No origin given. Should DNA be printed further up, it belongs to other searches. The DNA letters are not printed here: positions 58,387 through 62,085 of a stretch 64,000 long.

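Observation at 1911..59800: A ~200-bp divergent marker block punctuates the array 19 times, carrying the only dense stop codons on the + strand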

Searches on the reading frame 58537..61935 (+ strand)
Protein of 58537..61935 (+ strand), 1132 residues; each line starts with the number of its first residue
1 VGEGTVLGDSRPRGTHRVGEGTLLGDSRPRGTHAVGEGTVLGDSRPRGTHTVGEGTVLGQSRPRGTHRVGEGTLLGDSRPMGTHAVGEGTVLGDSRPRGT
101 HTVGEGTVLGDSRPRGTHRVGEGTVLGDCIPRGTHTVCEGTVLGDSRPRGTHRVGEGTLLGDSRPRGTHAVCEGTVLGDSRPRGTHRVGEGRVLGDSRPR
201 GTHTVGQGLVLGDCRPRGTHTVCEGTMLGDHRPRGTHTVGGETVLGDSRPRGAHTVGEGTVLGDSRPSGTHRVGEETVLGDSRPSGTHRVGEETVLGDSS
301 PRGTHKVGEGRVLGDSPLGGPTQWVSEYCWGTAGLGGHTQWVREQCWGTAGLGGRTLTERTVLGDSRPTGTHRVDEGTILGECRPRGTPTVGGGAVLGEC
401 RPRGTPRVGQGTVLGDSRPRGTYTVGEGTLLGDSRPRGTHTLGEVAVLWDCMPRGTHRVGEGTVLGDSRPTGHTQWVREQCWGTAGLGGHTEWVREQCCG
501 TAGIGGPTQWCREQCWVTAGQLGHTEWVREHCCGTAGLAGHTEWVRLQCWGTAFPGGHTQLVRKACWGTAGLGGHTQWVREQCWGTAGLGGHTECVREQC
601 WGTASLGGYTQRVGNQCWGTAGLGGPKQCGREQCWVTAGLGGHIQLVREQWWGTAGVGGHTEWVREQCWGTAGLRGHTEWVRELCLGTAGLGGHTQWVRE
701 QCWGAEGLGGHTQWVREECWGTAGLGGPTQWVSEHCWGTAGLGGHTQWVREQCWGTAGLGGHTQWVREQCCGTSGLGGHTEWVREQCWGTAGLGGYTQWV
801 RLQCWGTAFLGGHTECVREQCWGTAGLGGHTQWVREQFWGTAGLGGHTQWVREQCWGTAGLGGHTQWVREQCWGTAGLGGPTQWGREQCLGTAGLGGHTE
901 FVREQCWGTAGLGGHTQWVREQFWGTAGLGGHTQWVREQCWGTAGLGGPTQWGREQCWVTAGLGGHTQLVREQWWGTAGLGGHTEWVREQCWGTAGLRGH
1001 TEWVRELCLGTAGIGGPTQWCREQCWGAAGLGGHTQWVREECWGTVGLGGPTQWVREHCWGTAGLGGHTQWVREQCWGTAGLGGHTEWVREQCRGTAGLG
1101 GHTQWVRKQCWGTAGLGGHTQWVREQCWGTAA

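Call 35: search_protein_families(library=pfam, proteins=[window:58537-61935:+], max_evalue=0.01)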
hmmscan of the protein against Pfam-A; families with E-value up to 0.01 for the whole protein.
window:58537-61935:+ (1132 aa): 2 families
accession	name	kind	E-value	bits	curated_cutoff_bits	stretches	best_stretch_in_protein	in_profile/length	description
PF06184.17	Potex_coat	-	2.6e-05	24.3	25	0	899-932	16-49/153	Potexvirus coat protein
PF18617.6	Nup214_FG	-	0.00067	20.4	26.1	0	22-60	6-42/63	Nucleoporin Nup214 phenylalanine-glycine (FG) domain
